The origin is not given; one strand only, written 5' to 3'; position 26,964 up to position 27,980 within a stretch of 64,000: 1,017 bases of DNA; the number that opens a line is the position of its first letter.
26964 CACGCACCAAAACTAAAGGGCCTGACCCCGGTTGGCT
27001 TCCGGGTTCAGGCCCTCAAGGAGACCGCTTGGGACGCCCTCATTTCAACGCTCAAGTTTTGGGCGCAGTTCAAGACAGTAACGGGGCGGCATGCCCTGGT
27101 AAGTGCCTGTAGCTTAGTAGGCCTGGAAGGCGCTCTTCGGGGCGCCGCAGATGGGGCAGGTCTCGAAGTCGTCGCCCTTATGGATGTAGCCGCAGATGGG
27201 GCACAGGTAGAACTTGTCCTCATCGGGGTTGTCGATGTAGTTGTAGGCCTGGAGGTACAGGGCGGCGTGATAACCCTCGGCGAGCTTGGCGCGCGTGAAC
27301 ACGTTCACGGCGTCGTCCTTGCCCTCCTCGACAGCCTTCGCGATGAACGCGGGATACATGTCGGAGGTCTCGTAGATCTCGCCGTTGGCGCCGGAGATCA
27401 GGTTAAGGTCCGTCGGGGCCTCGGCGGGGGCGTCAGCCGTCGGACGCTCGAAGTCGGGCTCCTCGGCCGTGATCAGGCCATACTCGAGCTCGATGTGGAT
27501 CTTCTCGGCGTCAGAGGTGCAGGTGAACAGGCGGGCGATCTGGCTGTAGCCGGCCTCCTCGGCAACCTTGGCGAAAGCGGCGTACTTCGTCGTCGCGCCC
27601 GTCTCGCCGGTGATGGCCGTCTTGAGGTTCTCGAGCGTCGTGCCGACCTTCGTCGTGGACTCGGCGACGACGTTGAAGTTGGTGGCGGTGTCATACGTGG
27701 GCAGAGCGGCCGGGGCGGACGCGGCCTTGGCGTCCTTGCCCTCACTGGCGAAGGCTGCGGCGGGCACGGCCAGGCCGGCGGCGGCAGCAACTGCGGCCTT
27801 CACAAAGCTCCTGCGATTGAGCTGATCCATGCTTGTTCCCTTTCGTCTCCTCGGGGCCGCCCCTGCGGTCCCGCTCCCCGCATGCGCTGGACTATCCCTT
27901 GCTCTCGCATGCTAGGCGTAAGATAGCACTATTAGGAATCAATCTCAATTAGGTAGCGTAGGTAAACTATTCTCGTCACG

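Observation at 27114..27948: Rubrerythrin carrying a textbook twin-arginine export signal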

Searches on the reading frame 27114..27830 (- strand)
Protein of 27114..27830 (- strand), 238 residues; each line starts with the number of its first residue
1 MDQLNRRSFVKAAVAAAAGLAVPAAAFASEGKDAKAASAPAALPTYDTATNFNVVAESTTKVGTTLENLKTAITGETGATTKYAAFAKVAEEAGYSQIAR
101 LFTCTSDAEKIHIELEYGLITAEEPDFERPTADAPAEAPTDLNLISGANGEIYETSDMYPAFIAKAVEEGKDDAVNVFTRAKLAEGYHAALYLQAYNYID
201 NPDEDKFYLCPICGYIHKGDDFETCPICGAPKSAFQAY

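Call 3: search_protein_families(library=pfam, proteins=[window:27114-27830:-], max_evalue=0.01)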
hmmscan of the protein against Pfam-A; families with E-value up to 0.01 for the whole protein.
window:27114-27830:- (238 aa): 4 families
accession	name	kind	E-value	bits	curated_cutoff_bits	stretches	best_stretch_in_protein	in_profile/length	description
PF02915.23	Rubrerythrin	-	3.1e-22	79.9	22.8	1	67-195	1-136/137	Rubrerythrin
PF21349.2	RUBY_RBDX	-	1.5e-09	37.5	26.5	1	209-235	2-29/30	Rubrerythrin, rubredoxin-like domain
PF10518.14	TAT_signal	-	0.0003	21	22.7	1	3-22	1-20/21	TAT (twin-arginine translocation) pathway signal sequence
PF14446.12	Prok-RING_1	-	0.0039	17.6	29.1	1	209-231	6-29/54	Prokaryotic RING finger family 1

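Call 4: search_protein_families(library=ncbifam, proteins=[window:27114-27830:-], max_evalue=0.01)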
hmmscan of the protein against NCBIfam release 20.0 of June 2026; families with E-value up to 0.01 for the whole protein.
window:27114-27830:- (238 aa): 4 families
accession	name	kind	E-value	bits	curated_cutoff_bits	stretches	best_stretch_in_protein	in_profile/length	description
NF045783.1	Nigrythrn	equivalog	1.7e-103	345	340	1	40-238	4-202/202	nigerythrin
NF045767.1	RuberyRbr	equivalog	1.8e-30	106.4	200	1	61-236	5-188/194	rubrerythrin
TIGR01409.1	TAT_signal_seq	domain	0.007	16.7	16.7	1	4-26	1-22/29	twin-arginine translocation signal domain-containing protein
NF033497.1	rubre_like_arch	subfamily_domain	0.007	16.1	32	0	210-231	3-25/34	rubrerythrin-like domain-containing protein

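Call 5: search_solved_structures(query=window:27114-27830:-, show_alignments=2)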
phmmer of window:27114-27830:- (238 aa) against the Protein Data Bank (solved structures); distinct sequences matched with E-value up to 0.001: 24.
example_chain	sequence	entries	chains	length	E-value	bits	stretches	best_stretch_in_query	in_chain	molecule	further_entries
1yux_A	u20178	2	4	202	2.3e-85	289.4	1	41-238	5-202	Nigerythrin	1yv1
1yuz_A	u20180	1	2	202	3.7e-85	288.7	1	41-238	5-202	Nigerythrin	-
1nnq_A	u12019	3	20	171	1.2e-21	81.1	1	65-236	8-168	Rubrerythrin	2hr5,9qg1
3mps_A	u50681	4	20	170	1.2e-21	81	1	65-236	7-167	Rubrerythrin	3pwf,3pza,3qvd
1b71_A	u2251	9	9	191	1.9e-21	80.4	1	62-236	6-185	PROTEIN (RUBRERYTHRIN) | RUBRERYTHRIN | Rubrerythrin all-iron(III) form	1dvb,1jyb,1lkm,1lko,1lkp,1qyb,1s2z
1ryt_A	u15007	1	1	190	2e-21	80.3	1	62-236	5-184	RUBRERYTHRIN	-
9fj2_A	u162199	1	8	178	6.2e-18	68.9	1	64-236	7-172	Rubrerythrin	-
7ppt_A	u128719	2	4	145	1.8e-13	54.3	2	61-115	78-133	Sulerythrin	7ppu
9s4o_A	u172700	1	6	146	1.9e-13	54.2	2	61-115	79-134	Sulerythrin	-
1j30_A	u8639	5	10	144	1.9e-13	54.2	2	61-115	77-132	144aa long hypothetical rubrerythrin | Sulerythrin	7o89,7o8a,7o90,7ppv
7o8d_A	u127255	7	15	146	1.9e-13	54.2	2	61-115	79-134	Sulerythrin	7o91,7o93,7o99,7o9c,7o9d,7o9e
9s4p_A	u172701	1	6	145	4.3e-13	53.1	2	61-115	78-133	Sulerythrin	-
9s59_A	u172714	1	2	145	4.3e-13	53.1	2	61-115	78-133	Sulerythrin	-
9s4r_A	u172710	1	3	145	4.8e-13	52.9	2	61-115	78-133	Sulerythrin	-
9s3w_A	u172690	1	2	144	4.9e-13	52.9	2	61-115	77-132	Sulerythrin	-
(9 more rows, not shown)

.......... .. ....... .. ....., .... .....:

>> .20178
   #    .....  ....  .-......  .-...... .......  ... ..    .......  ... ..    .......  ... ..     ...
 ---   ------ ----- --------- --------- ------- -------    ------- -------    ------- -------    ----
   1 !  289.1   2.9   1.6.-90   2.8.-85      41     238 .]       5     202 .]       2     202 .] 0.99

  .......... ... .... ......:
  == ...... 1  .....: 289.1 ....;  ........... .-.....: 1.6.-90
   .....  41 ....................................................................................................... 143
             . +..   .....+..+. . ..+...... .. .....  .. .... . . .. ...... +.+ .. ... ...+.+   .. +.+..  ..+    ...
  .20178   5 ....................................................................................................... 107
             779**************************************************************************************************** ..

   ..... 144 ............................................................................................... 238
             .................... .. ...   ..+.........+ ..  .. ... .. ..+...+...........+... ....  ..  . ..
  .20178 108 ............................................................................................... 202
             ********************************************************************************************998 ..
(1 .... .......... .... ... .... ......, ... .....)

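Call 6: find_homologous_proteins(query=window:27114-27830:-, max_evalue=1e-20)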
Query window:27114-27830:- (238 aa): 877 proteins with E <= 1e-20 among 4424 candidates; the best 120 are listed.
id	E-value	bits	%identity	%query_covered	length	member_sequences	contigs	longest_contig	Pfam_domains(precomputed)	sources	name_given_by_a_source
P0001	3.6e-150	516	100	100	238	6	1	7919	PF02915.24,PF21349.3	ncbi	-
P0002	4.6e-135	467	89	100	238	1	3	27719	PF02915.24,PF21349.3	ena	-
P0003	1.3e-112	393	75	100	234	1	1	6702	PF02915.24,PF21349.3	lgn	-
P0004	6.9e-109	381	73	100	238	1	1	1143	PF02915.24,PF21349.3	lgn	-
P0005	4.1e-107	375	71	100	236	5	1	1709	PF02915.24,PF21349.3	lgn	-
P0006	1.5e-106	373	71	100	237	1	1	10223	PF02915.24,PF21349.3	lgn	-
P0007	8.2e-89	315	62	99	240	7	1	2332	PF02915.24,PF21349.3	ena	-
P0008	1.1e-86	309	63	100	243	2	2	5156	PF02915.24,PF21349.3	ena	-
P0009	1.1e-86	309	62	100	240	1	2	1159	PF02915.24,PF21349.3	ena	-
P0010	1.5e-86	308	61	99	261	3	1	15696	PF02915.24,PF21349.3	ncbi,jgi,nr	ncbi:MAG: rubrerythrin family protein [Coriobacteriales bacterium]|jgi:rubrerythrin|nr:rubrerythrin 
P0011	6.1e-86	306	62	100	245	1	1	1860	PF02915.24,PF21349.3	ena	-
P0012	1.0e-84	302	69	82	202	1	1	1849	PF02915.24,PF21349.3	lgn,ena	-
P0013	1.9e-84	301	69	82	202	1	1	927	PF02915.24,PF21349.3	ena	-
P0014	2.7e-84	301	69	82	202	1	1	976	PF02915.24,PF21349.3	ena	-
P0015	3.1e-84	300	58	100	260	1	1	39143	PF02915.24,PF21349.3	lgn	-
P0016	6.1e-84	300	69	82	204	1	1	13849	PF02915.24,PF21349.3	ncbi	-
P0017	8.5e-84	299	68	82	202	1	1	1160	PF02915.24,PF21349.3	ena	-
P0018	8.9e-84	299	69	82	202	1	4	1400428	PF02915.24,PF21349.3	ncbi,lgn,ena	-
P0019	9.5e-84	299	67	82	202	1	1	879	PF02915.24,PF21349.3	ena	-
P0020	1.2e-83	299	68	82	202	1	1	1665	PF02915.24,PF21349.3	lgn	-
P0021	1.2e-83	299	68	82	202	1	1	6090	PF02915.24,PF21349.3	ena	-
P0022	1.2e-83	299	67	82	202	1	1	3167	PF02915.24,PF21349.3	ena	-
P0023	1.4e-83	298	68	82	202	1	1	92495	PF02915.24,PF21349.3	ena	-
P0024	1.5e-83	298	67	82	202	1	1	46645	PF02915.24,PF21349.3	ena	-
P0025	1.6e-83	298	67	82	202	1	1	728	PF02915.24,PF21349.3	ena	-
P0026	1.6e-83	298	68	82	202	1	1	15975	PF02915.24,PF21349.3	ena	-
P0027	2.0e-83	298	69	82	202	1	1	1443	PF02915.24,PF21349.3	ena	-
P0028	2.2e-83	298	60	100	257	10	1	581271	PF02915.24,PF21349.3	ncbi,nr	ncbi:rubrerythrin [Gordonibacter sp. 28C]|nr:rubrerythrin [Gordonibacter sp. 28C]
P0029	2.2e-83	298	60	100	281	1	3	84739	PF02915.24,PF21349.3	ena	-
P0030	2.2e-83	298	67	82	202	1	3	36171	PF02915.24,PF21349.3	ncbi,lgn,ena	-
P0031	2.3e-83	298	67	82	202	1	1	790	PF02915.24,PF21349.3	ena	-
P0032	2.4e-83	298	59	100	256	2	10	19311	PF02915.24,PF21349.3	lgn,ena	-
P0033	2.9e-83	297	68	82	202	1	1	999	PF02915.24,PF21349.3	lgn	-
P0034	3.1e-83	297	69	83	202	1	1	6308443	PF02915.24,PF21349.3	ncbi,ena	-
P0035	3.2e-83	297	67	82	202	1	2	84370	PF02915.24,PF21349.3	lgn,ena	-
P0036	4.0e-83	297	57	100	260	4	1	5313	PF02915.24,PF21349.3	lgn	-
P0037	4.1e-83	297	67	82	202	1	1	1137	PF02915.24,PF21349.3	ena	-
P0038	4.2e-83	297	67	82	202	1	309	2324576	PF02915.24,PF21349.3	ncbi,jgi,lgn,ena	ncbi:MAG: rubrerythrin family protein [Eggerthellaceae bacterium]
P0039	4.2e-83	297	67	82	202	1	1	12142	PF02915.24,PF21349.3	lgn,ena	-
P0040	4.3e-83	297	67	82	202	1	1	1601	PF02915.24,PF21349.3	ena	-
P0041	4.5e-83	297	67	82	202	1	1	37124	PF02915.24,PF21349.3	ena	-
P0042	4.5e-83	297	61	100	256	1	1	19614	PF02915.24,PF21349.3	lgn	-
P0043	4.6e-83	297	67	82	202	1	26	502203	PF02915.24,PF21349.3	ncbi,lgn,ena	-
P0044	4.6e-83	297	67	82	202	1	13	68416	PF02915.24,PF21349.3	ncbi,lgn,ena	-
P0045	4.7e-83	297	67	82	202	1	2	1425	PF02915.24,PF21349.3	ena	-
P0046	4.8e-83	297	67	82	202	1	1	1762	PF02915.24,PF21349.3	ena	-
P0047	4.9e-83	297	67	82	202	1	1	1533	PF02915.24,PF21349.3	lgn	-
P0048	5.0e-83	297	67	82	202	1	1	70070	PF02915.24,PF21349.3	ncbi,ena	-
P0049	5.1e-83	297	67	82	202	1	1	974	PF02915.24,PF21349.3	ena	-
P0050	5.5e-83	296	67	82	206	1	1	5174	PF02915.24,PF21349.3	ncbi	-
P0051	5.5e-83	296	67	82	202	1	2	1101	PF02915.24,PF21349.3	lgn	-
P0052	5.6e-83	296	67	82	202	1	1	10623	PF02915.24,PF21349.3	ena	-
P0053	5.6e-83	296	67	82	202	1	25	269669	PF02915.24,PF21349.3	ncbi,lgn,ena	-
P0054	5.6e-83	296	67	82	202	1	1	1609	PF02915.24,PF21349.3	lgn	-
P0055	5.7e-83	296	67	82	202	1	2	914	PF02915.24,PF21349.3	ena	-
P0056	6.1e-83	296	66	82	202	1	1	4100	PF02915.24,PF21349.3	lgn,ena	-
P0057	6.2e-83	296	67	82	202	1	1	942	PF02915.24,PF21349.3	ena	-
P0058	6.6e-83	296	67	82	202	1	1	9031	PF02915.24,PF21349.3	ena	-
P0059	7.4e-83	296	67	82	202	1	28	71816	PF02915.24,PF21349.3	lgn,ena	-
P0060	7.4e-83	296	67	82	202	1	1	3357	PF02915.24,PF21349.3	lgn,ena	-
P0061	7.5e-83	296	67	82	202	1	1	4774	PF02915.24,PF21349.3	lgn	-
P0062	7.6e-83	296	67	82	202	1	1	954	PF02915.24,PF21349.3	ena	-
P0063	7.8e-83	296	70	82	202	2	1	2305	PF02915.24,PF21349.3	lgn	-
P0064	8.2e-83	296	67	82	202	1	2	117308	PF02915.24,PF21349.3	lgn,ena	-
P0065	8.8e-83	296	67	82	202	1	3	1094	PF02915.24,PF21349.3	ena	-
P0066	9.1e-83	296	67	82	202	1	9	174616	PF02915.24,PF21349.3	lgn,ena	-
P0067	9.8e-83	296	67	82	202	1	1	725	PF02915.24,PF21349.3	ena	-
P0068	1.1e-82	295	67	82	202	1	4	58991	PF02915.24,PF21349.3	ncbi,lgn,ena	-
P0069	1.1e-82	295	67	82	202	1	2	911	PF02915.24,PF21349.3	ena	-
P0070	1.1e-82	295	67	82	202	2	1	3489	PF02915.24,PF21349.3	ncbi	-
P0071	1.2e-82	295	67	82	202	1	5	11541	PF02915.24,PF21349.3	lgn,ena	-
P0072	1.2e-82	295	59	100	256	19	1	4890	PF02915.24,PF21349.3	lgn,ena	-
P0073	1.2e-82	295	67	82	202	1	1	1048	PF02915.24,PF21349.3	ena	-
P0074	1.4e-82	295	67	82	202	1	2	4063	PF02915.24,PF21349.3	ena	-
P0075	1.5e-82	295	66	82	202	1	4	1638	PF02915.24,PF21349.3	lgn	-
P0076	1.5e-82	295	67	82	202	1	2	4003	PF02915.24,PF21349.3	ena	-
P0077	1.5e-82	295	67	82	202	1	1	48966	PF02915.24,PF21349.3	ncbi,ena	-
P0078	1.5e-82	295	67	82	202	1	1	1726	PF02915.24,PF21349.3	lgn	-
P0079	1.5e-82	295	67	82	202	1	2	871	PF02915.24,PF21349.3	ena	-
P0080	1.6e-82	295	67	82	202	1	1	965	PF02915.24,PF21349.3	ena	-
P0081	1.6e-82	295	67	82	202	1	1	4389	PF02915.24,PF21349.3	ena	-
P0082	1.7e-82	295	67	82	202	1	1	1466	PF02915.24,PF21349.3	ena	-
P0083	1.7e-82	295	67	82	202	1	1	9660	PF02915.24,PF21349.3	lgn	-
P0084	1.7e-82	295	66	82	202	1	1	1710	PF02915.24,PF21349.3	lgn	-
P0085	1.8e-82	295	67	82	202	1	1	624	PF02915.24,PF21349.3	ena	-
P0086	1.8e-82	295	66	82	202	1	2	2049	PF02915.24,PF21349.3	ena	-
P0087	1.8e-82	295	67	82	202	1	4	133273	PF02915.24,PF21349.3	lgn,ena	-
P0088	1.9e-82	295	66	82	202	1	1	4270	PF02915.24,PF21349.3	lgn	-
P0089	1.9e-82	295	67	82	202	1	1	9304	PF02915.24,PF21349.3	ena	-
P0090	1.9e-82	295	67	82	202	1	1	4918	PF02915.24,PF21349.3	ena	-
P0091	1.9e-82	295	67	82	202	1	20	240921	PF02915.24,PF21349.3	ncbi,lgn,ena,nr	ncbi:MAG TPA: rubrerythrin family protein [Candidatus Aphodovivens avicola]|nr:rubrerythrin family p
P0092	1.9e-82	295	69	83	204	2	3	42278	PF02915.24,PF21349.3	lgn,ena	-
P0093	1.9e-82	295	67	82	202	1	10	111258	PF02915.24,PF21349.3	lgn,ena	-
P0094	2.0e-82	295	66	82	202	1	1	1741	PF02915.24,PF21349.3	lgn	-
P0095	2.0e-82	295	67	82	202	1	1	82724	PF02915.24,PF21349.3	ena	-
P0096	2.1e-82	295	67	82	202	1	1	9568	PF02915.24,PF21349.3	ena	-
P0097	2.1e-82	295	66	82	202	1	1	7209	PF02915.24,PF21349.3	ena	-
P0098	2.1e-82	295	67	82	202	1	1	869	PF02915.24,PF21349.3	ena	-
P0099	2.1e-82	294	67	82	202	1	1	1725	PF02915.24,PF21349.3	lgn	-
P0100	2.1e-82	294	67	82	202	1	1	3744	PF02915.24,PF21349.3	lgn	-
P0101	2.2e-82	294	69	82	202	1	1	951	PF02915.24,PF21349.3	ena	-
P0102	2.3e-82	294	68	82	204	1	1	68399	PF02915.24,PF21349.3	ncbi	-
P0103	2.3e-82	294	67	82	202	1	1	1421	PF02915.24,PF21349.3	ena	-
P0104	2.6e-82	294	67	83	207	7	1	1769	PF02915.24,PF21349.3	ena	-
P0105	2.9e-82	294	67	82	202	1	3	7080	PF02915.24,PF21349.3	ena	-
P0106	2.9e-82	294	68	83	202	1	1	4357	PF02915.24,PF21349.3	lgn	-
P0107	3.0e-82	294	67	82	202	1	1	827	PF02915.24,PF21349.3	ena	-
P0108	3.0e-82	294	67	82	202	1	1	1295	PF02915.24,PF21349.3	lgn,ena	-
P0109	3.0e-82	294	67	82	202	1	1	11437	PF02915.24,PF21349.3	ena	-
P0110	3.0e-82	294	67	82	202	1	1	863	PF02915.24,PF21349.3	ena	-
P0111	3.0e-82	294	67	82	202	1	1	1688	PF02915.24,PF21349.3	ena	-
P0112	3.3e-82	294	66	82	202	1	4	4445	PF02915.24,PF21349.3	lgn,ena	-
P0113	3.3e-82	294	66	82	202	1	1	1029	PF02915.24,PF21349.3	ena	-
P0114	3.3e-82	294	67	82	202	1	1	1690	PF02915.24,PF21349.3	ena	-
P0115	3.4e-82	294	67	82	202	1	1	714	PF02915.24,PF21349.3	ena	-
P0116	3.4e-82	294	61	100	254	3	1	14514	PF02915.24,PF21349.3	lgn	-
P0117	3.4e-82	294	66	82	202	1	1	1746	PF02915.24,PF21349.3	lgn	-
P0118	3.4e-82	294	67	82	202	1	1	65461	PF02915.24,PF21349.3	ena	-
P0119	3.5e-82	294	67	82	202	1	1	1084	PF02915.24,PF21349.3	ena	-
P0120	3.9e-82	294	68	83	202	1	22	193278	PF02915.24,PF21349.3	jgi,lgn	jgi:rubrerythrin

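Call 17: find_encoding_contigs(protein=P0002, flank=8000, max_places=3)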
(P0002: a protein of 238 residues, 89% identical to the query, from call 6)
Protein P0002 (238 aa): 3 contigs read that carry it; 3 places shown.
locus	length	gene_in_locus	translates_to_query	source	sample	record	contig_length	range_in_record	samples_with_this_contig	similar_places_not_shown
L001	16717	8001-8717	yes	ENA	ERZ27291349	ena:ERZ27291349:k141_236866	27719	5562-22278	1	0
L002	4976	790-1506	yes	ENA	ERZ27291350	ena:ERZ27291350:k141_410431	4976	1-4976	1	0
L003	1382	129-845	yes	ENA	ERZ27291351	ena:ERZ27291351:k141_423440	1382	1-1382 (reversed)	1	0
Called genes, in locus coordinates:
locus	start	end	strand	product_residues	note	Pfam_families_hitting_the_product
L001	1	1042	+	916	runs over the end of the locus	PF03772:Competence, PF00753:Lactamase_B, PF12706:Lactamase_B_2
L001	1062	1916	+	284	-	PF21694:DNA_pol3_delta_C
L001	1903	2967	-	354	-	PF00149:Metallophos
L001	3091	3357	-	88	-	PF01649:Ribosomal_S20p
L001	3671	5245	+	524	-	PF09820:AAA-ATPase_like, PF08011:PDDEXK_9 (weak)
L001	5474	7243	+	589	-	PF12831:FAD_oxidored (weak), PF00890:FAD_binding_2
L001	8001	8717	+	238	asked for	PF02915:Rubrerythrin, PF21349:RUBY_RBDX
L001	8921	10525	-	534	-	PF00196:GerE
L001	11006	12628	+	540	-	PF22113:Mtrc-MtrF_II-IV_dom (faint), PF00174:Oxidored_molyb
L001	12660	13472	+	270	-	PF00174:Oxidored_molyb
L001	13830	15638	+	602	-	PF00009:GTP_EFTU, PF22042:EF-G_D2 (faint), PF03144:GTP_EFTU_D2, PF14492:EFG_III (faint), PF00679:EFG_C, PF06421:LepA_C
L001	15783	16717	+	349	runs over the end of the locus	PF01207:Dus, PF01180:DHO_dh (faint)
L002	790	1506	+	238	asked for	PF02915:Rubrerythrin, PF21349:RUBY_RBDX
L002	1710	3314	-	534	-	PF00196:GerE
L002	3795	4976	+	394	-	?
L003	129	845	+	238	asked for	PF02915:Rubrerythrin, PF21349:RUBY_RBDX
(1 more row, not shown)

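Call 18: find_encoding_contigs(protein=P0028, flank=8000, max_places=3)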
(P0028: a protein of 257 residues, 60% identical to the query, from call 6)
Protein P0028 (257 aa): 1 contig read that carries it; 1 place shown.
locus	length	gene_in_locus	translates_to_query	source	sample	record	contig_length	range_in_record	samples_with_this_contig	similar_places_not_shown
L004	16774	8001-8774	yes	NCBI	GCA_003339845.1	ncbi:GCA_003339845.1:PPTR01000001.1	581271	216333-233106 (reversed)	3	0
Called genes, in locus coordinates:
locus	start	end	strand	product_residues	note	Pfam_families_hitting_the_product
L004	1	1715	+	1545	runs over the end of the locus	PF00112:Peptidase_C1, PF18560:Lectin_like, PF00112:Peptidase_C1 (weak), PF18560:Lectin_like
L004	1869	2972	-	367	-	PF01924:HypD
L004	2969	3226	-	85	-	PF01455:HupF_HypC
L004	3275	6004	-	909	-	PF00708:Acylphosphatase, PF07503:zf-HYPF, PF01300:Sua5_yciO_yrdC, PF17788:HypF_C, PF22521:HypF_C_2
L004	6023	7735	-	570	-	PF00342:PGI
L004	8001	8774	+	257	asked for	PF02915:Rubrerythrin, PF21349:RUBY_RBDX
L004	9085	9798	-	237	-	PF00072:Response_reg, PF04397:LytTR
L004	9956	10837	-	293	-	PF13350:Y_phosphatase3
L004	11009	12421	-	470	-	PF01546:Peptidase_M20, PF04389:Peptidase_M28 (weak), PF07687:M20_dimer (faint)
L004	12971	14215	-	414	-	PF02661:Fic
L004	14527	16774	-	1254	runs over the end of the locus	PF18072:FGAR-AT_linker, PF02769:AIRS_C, PF13507:GATase_5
